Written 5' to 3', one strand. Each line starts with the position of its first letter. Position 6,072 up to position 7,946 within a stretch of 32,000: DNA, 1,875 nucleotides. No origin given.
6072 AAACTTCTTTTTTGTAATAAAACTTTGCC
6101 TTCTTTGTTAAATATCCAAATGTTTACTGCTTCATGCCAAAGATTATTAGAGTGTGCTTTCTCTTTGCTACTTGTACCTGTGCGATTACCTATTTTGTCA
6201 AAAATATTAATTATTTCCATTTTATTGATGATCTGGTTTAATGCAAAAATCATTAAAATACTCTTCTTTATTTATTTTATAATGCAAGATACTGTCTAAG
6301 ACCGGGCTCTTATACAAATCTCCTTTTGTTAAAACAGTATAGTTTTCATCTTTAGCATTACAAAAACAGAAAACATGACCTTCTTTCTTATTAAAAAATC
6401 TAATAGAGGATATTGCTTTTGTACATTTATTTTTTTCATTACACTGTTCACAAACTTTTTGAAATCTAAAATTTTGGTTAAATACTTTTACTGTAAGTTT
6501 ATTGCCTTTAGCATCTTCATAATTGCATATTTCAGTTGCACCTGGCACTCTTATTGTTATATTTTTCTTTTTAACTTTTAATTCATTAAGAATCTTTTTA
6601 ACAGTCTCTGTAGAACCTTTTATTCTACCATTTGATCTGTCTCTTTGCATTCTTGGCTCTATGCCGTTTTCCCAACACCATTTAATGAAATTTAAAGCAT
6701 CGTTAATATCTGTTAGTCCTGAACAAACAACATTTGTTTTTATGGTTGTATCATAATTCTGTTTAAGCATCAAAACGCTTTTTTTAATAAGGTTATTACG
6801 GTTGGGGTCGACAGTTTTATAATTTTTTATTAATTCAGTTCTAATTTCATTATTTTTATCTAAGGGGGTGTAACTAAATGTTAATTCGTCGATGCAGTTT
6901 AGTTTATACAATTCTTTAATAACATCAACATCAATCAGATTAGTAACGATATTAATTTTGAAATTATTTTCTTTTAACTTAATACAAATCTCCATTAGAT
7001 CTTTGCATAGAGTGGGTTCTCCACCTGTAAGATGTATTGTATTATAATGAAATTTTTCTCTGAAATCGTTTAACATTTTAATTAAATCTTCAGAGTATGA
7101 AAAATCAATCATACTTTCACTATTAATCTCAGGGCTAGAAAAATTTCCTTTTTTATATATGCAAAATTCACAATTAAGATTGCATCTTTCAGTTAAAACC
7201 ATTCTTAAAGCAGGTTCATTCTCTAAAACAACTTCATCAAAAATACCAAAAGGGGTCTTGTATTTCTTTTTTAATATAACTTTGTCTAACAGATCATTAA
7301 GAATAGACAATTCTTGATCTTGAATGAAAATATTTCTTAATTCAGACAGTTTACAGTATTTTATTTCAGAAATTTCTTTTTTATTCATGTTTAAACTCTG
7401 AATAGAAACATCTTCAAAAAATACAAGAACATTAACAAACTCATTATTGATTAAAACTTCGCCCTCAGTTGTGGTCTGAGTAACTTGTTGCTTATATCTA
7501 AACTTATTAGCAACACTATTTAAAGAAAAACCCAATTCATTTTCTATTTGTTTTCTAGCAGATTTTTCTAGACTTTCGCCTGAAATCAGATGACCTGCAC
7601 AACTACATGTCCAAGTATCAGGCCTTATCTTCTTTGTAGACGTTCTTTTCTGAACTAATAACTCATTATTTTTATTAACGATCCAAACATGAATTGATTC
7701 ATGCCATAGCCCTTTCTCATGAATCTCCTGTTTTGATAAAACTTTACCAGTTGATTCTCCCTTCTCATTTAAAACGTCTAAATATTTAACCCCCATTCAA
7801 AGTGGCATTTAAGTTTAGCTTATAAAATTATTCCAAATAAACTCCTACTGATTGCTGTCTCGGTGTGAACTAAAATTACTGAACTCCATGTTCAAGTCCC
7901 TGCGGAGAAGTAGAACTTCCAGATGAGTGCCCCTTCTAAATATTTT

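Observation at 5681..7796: Candidate novel nucleotide-modifying module: degenerate-Nudix/MoaA-like radical SAM fusion plus a catalytically intact paralogous Nudix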

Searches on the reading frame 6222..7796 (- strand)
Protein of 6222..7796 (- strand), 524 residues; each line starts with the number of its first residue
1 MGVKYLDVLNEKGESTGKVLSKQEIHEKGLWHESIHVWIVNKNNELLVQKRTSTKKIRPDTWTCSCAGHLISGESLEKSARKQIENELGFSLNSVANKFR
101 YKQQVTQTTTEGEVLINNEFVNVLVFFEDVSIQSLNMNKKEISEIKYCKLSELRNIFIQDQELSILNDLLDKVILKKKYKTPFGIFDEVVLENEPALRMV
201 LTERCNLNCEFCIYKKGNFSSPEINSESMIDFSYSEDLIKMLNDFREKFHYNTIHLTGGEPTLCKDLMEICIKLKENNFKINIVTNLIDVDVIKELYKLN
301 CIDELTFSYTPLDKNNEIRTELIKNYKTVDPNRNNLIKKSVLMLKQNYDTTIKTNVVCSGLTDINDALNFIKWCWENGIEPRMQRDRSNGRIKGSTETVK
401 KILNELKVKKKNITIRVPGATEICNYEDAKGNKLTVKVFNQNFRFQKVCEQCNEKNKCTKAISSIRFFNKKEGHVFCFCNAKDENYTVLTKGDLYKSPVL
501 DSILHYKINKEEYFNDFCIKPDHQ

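Call 4: search_protein_families(library=pfam, proteins=[window:6222-7796:-], max_evalue=0.1)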
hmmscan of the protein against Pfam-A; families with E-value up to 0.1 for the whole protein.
window:6222-7796:- (524 aa): 3 families
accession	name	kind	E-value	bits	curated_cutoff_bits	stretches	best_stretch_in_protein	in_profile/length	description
PF04055.27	Radical_SAM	-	2.4e-13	51.1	29.5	1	199-308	1-108/166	Radical SAM superfamily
PF00293.34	NUDIX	-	3.7e-11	43.6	21.1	1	32-153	3-118/134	NUDIX domain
PF13419.12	HAD_2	-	0.014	16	23.8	1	234-310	54-127/178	Haloacid dehalogenase-like hydrolase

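Call 5: search_protein_families(library=ncbifam, proteins=[window:6222-7796:-], max_evalue=0.1)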
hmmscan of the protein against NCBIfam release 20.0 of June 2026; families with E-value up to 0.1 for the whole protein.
window:6222-7796:- (524 aa): 40 families (the best 25 are shown)
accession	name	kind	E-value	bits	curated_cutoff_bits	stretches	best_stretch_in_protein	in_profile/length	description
NF002995.0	PRK03759.1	equivalog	1.4e-22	80.2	127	1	8-155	11-152/185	isopentenyl-diphosphate Delta-isomerase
TIGR02150.1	IPP_isom_1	equivalog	1.7e-17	63.7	105.8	1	9-158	4-145/159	isopentenyl-diphosphate delta-isomerase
TIGR02666.1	moaA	equivalog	3.7e-14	52.4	284.05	1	196-453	11-264/336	GTP 3',8-cyclase MoaA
NF038283.1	viperin_w_prok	equivalog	1.9e-13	50.3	180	1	201-372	8-176/281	viperin family antiviral radical SAM protein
NF001199.0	PRK00164.2-1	equivalog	1.4e-11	44.1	231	1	196-359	13-160/308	GTP 3',8-cyclase MoaA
TIGR02495.1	NrdG2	equivalog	1.5e-11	44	131.15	1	200-377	21-183/193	anaerobic ribonucleoside-triphosphate reductase activating protein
NF011922.0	PRK15393.1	equivalog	3.6e-11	43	152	1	3-97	10-103/182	NUDIX hydrolase YfcD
TIGR02668.1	moaA_archaeal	equivalog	3.6e-11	42.6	325.25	1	196-315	11-122/303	GTP 3',8-cyclase MoaA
NF045702.1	rSAM_GDGT_ether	equivalog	1.5e-10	40.3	450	1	198-298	89-184/486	tetraether lipid synthase Tes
NF050035.1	rSAM_WgK_link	exception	2e-10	40.2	650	1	198-303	12-110/367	radical SAM/SPASM peptide maturase WgkB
TIGR04317.1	W_rSAM_matur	equivalog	1e-09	38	380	1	200-317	9-118/349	tungsten cofactor oxidoreductase radical SAM maturase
NF045646.2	rSAM_Se_TrsS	equivalog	2.6e-08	32.9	490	1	201-286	92-169/441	radical SAM (seleno)protein TrsS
NF047865.1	rSAM_PapB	equivalog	5.2e-08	32.5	340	1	196-275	4-78/330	PapB family radical SAM/SPASM ranthipeptide maturase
TIGR03977.1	rSAM_pair_HxsC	equivalog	2e-07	30.2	267.9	1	198-286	28-107/292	His-Xaa-Ser system radical SAM maturase HxsC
TIGR04251.1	SCM_rSAM_ScmF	equivalog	2.4e-07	30.5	400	1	199-287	8-90/353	SynChlorMet cassette radical SAM/SPASM protein ScmF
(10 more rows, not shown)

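Call 7: find_homologous_proteins(query=window:6225-7796:-, max_evalue=0.001)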
Query window:6225-7796:- (524 aa): 29 proteins with E <= 0.001 among 8000 candidates.
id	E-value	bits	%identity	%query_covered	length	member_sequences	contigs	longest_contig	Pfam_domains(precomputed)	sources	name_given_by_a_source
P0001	0.0e+0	1179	100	100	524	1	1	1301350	PF04055.28,PF00293.35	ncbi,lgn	-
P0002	8.9e-192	657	56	100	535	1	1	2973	PF04055.28,PF00293.35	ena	-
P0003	1.4e-152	527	65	68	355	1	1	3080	PF04055.28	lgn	-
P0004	2.0e-129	451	57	66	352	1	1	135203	PF04055.28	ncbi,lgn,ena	-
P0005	4.8e-89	318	43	67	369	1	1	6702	PF04055.28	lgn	-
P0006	4.6e-86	308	45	67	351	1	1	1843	PF04055.28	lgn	-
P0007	1.0e-84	303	43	67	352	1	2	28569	PF04055.28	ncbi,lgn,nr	ncbi:radical SAM protein [archaeon]|nr:MAG: radical SAM protein [archaeon]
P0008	4.6e-80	288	44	67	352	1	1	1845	PF04055.28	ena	-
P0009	1.7e-23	101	35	28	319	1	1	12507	PF01243.28,PF00293.35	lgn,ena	-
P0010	5.9e-23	100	31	38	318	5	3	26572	PF22677.3,PF13669.13,PF00293.35,PF00903.32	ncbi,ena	-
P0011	5.8e-21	93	30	33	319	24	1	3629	PF01243.28,PF00293.35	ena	-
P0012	1.4e-20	92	30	30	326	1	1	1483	PF00293.35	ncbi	-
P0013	1.1e-16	79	30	34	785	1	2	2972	PF00293.35,PF03571.22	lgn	-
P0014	8.8e-7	46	29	36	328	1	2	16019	PF04055.28,PF06463.19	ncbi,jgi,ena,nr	ncbi:MAG TPA: GTP 3',8-cyclase MoaA [Flavobacteriales bacterium]|nr:GTP 3',8-cyclase MoaA [Flavobact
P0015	2.6e-5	41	33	23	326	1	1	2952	PF04055.28,PF06463.19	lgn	-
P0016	4.7e-5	41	36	20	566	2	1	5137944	PF04055.28,PF13353.12,PF06463.19,PF01967.28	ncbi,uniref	ncbi:molybdenum cofactor biosynthesis protein 1 [Euwallacea similis]|uniref:molybdenum cofactor bios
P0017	6.4e-5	40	31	34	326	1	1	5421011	PF04055.28,PF06463.19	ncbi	ncbi:MAG: GTP 3',8-cyclase MoaA [Bacteroidota bacterium]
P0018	8.9e-5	40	29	42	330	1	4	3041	PF04055.28,PF06463.19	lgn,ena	-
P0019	1.0e-4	40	32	26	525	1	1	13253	PF04055.28,PF13353.12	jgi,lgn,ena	-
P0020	1.2e-4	39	31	23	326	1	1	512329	PF04055.28,PF06463.19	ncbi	ncbi:MAG: GTP 3',8-cyclase MoaA [Cyclobacteriaceae bacterium]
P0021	1.6e-4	39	31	17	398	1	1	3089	PF04055.28,PF13353.12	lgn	-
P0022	1.9e-4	39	34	23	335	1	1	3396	PF04055.28,PF06463.19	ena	-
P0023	2.0e-4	39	31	23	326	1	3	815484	PF04055.28,PF06463.19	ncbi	ncbi:MAG: GTP 3',8-cyclase MoaA [Cyclobacteriaceae bacterium]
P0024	2.4e-4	38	34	22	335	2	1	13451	PF04055.28,PF13353.12,PF06463.19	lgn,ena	-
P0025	3.1e-4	38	30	23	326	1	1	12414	PF04055.28,PF06463.19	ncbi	ncbi:MAG: GTP 3',8-cyclase MoaA [Cyclobacteriaceae bacterium]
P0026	3.7e-4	38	32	23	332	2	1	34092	PF04055.28,PF13353.12,PF06463.19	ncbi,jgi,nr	ncbi:MAG: GTP 3',8-cyclase MoaA [Vicingaceae bacterium]|nr:GTP 3',8-cyclase MoaA [Vicingaceae bacter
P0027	5.8e-4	37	28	35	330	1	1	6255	PF04055.28,PF06463.19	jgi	jgi:molybdenum cofactor biosynthesis protein A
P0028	6.0e-4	37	38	18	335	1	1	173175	PF04055.28,PF13353.12,PF06463.19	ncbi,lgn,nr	ncbi:MAG: GTP 3',8-cyclase MoaA [Flavobacteriales bacterium]|nr:GTP 3',8-cyclase MoaA [Flavobacteria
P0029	8.0e-4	37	26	35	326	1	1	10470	PF04055.28,PF13353.12,PF06463.19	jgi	jgi:GTP 3',8-cyclase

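Call 8: search_solved_structures(query=window:6225-7796:-, max_evalue=0.01, show_alignments=3)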
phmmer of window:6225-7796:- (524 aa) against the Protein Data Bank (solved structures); distinct sequences matched with E-value up to 0.01: 17.
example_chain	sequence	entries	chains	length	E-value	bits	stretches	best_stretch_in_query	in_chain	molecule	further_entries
1ow2_A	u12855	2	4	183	4.5e-10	42.3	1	4-153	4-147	ISOPENTENYL-DIPHOSPHATE DELTA-ISOMERASE | ISOPENTENYL DIPHOSPHATE DELTA-ISOMERASE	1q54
1hx3_A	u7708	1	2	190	5e-10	42.1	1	4-153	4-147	ISOPENTENYL DIPHOSPHATE DELTA-ISOMERASE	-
1i9a_A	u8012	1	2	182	1.6e-09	40.5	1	4-153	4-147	ISOPENTENYL-DIPHOSPHATE DELTA-ISOMERASE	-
1nfs_A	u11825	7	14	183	1.6e-09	40.4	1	4-153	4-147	ISOPENTENYL-DIPHOSPHATE DELTA-ISOMERASE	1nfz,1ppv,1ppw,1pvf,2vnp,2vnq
1x84_A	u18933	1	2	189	1.8e-09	40.3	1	4-153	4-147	Isopentenyl-diphosphate delta-isomerase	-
1hzt_A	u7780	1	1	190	1.8e-09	40.3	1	4-153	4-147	ISOPENTENYL DIPHOSPHATE DELTA-ISOMERASE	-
2b2k_A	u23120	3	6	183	4e-09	39.1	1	4-153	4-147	Isopentenyl-diphosphate delta-isomerase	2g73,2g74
1r67_A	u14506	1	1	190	4.3e-09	39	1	4-153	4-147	Isopentenyl-diphosphate delta-isomerase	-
1x83_A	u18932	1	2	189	4.4e-09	39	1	4-153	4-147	Isopentenyl-diphosphate delta-isomerase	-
3hyq_A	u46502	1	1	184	5e-08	35.5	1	8-148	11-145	Isopentenyl-diphosphate Delta-isomerase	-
2icj_A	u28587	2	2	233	1.9e-06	30.3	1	10-156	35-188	Isopentenyl-diphosphate delta isomerase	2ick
2fkb_A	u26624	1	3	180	2e-06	30.2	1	3-91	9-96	Putative Nudix hydrolase yfcD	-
2dho_A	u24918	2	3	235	3.3e-06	29.5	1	10-156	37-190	Isopentenyl-diphosphate delta-isomerase 1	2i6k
7tol_A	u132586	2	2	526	2.9e-05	26.4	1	200-377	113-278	glycerol dibiphytanyl glycerol tetraether - macrocyclic archaeol synthase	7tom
2pny_A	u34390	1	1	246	0.00024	23.4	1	21-77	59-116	Isopentenyl-diphosphate Delta-isomerase 2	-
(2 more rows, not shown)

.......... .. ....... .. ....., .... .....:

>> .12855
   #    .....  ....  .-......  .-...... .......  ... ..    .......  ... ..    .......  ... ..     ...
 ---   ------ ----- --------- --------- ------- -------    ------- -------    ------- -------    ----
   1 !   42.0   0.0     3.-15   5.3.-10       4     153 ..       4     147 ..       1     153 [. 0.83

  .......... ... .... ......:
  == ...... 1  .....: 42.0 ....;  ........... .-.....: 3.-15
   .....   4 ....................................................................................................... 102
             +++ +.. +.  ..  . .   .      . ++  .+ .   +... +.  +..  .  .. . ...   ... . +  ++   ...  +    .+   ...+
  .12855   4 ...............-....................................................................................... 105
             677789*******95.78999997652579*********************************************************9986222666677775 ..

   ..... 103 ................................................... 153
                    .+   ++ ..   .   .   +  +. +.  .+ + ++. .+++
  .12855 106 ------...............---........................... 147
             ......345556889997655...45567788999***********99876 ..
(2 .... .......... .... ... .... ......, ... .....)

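Call 9: find_encoding_contigs(protein=P0001, flank=10000, max_places=3)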
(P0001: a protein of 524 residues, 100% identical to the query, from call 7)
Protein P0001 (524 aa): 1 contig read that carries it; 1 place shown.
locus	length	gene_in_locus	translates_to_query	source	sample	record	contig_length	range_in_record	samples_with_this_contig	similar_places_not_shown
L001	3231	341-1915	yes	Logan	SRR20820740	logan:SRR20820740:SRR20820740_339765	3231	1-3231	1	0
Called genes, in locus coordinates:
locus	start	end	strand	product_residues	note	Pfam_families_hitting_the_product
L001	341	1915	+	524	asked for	PF00293:NUDIX, PF04055:Radical_SAM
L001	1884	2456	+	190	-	PF00293:NUDIX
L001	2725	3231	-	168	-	?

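Call 10: find_encoding_contigs(protein=P0002, flank=10000, max_places=3)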
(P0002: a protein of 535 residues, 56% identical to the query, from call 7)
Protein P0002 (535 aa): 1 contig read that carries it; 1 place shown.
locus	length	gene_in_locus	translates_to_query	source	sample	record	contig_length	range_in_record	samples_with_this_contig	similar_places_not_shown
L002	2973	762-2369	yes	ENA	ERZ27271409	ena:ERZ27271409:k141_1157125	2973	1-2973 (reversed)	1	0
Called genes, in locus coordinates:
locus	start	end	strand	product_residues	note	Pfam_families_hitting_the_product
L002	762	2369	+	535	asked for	PF00293:NUDIX, PF04055:Radical_SAM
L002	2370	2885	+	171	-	PF00293:NUDIX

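Call 11: find_encoding_contigs(protein=P0004, flank=10000, max_places=3)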
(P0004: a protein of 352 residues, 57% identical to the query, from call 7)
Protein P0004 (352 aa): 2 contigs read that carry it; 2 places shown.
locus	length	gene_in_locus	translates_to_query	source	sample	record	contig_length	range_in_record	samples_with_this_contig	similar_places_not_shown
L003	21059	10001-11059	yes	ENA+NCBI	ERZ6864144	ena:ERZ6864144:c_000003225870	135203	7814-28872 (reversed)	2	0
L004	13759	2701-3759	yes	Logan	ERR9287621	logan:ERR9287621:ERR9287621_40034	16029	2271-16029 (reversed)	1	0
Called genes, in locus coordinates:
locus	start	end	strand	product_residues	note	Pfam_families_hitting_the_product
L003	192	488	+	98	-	-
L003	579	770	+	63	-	-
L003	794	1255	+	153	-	PF11007:CotJA, PF12652:CotJB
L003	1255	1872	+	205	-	PF05067:Mn_catalase, PF02915:Rubrerythrin (faint)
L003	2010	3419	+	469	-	PF00654:Voltage_CLC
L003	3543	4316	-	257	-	PF20730:YetF_N, PF04239:DUF421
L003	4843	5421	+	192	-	PF22765:DUF7010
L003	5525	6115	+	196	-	PF01694:Rhomboid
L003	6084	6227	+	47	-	-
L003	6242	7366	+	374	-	PF04055:Radical_SAM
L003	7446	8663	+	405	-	PF09992:NAGPA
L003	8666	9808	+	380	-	PF00395:SLH (weak)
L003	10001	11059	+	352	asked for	PF04055:Radical_SAM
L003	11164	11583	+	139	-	PF00293:NUDIX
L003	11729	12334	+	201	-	PF04191:PEMT, PF04140:ICMT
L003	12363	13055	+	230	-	PF01066:CDP-OH_P_transf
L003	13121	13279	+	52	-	-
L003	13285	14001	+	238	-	PF00106:adh_short, PF13561:adh_short_C2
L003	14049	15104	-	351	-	PF01795:Methyltransf_5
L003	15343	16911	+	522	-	PF14903:WG_beta_rep, PF07833:Cu_amine_oxidN1 (weak)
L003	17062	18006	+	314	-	PF01207:Dus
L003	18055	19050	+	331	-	PF11335:DUF3137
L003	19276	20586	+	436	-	PF13173:AAA_14, PF13635:DUF4143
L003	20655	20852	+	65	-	-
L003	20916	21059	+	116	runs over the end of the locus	PF04237:YjbR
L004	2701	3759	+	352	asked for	PF04055:Radical_SAM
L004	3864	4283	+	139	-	PF00293:NUDIX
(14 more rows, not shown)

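Call 12: find_encoding_contigs(protein=P0007, flank=10000, max_places=3)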
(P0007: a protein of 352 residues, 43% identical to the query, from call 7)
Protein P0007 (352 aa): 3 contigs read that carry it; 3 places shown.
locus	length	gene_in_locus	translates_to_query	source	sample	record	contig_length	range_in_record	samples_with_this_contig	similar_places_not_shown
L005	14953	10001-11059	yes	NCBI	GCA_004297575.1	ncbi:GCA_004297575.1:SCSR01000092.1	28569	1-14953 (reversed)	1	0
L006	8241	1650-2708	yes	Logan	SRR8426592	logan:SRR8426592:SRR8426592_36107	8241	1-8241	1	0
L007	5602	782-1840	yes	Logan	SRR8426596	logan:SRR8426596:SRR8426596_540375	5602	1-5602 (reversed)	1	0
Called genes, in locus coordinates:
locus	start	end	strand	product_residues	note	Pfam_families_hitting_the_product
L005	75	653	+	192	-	-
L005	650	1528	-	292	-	PF02881:SRP54_N, PF00448:SRP54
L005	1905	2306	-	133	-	PF02996:Prefoldin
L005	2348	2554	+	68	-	-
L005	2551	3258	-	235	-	PF00106:adh_short, PF08659:KR, PF23441:SDR (faint), PF13561:adh_short_C2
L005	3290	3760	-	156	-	-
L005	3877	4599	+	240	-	-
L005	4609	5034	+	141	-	PF13470:PIN_3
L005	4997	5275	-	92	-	-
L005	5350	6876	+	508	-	PF02366:PMT, PF13231:PMT_2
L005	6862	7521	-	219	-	PF00535:Glycos_transf_2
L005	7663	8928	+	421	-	PF01935:DUF87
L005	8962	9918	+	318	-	PF03215:Rad17 (weak), PF05496:RuvB_N (weak), PF25199:nSTAND_NTPase5 (weak), PF00004:AAA, PF07724:AAA_2 (weak), PF07728:AAA_5 (weak), PF13177:DNA_pol3_delta2, PF08542:Rep_fac_C, +4 more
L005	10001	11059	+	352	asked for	PF04055:Radical_SAM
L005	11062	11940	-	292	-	PF00156:Pribosyltran (faint)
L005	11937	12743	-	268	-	-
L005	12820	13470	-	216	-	-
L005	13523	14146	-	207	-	PF00730:HhH-GPD, PF00633:HHH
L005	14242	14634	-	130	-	-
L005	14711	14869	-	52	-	PF03911:Sec61_beta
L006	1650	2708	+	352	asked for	PF04055:Radical_SAM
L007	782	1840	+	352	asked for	PF04055:Radical_SAM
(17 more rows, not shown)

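Call 13: find_encoding_contigs(protein=P0005, flank=10000, max_places=3)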
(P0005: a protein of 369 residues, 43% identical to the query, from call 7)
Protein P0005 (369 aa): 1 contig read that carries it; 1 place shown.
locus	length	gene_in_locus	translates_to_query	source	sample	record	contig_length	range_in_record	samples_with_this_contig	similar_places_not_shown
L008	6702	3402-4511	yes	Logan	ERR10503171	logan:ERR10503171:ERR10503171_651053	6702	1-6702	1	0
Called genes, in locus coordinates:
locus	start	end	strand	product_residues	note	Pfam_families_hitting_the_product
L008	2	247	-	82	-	?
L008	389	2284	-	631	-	-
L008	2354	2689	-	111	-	-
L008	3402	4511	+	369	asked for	PF04055:Radical_SAM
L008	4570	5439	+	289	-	-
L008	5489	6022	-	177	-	-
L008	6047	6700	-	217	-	?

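Call 14: find_encoding_contigs(protein=P0003, flank=10000, max_places=3)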
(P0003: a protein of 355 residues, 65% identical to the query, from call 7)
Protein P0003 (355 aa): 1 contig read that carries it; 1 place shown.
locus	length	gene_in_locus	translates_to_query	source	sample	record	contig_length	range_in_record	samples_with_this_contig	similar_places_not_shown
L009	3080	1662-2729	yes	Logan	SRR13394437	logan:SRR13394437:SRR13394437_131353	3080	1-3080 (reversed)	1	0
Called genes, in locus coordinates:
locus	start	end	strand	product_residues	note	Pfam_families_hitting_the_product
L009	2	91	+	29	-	?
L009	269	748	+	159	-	-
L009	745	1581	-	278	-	-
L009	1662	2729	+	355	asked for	PF04055:Radical_SAM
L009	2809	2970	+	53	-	-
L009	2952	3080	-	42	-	?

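Call 23: search_protein_families(library=pfam, proteins=[L005:11062-11940:-, L008:4570-5439:+, L009:745-1581:-, L003:11164-11583:+, L002:2370-2885:+], max_evalue=0.1)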
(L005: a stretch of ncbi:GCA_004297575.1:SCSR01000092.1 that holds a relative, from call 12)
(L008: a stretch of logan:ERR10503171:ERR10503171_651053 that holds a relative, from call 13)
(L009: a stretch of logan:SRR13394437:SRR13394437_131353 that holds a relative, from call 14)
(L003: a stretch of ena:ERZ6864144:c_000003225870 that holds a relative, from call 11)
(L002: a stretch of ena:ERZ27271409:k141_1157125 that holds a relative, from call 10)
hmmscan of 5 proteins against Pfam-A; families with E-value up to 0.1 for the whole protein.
L005:11062-11940:- (292 aa): 1 family
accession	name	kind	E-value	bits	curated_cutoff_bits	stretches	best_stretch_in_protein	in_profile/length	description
PF00156.33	Pribosyltran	-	1.9e-05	24.5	26.3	1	72-178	16-99/158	Phosphoribosyl transferase domain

L008:4570-5439:+ (289 aa): 0 families

L009:745-1581:- (278 aa): 0 families

L003:11164-11583:+ (139 aa): 2 families
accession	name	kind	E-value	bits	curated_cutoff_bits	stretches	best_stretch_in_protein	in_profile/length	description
PF00293.34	NUDIX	-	3e-14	53.6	21.1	1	8-73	8-73/134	NUDIX domain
PF14815.12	NUDIX_4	-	0.00013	22.1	35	1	9-107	3-95/113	NUDIX domain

L002:2370-2885:+ (171 aa): 2 families
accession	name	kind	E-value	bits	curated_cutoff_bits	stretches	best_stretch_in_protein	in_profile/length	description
PF00293.34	NUDIX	-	3.4e-18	66.4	21.1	1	28-153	2-129/134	NUDIX domain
PF14815.12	NUDIX_4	-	0.06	13.6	35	0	34-92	3-56/113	NUDIX domain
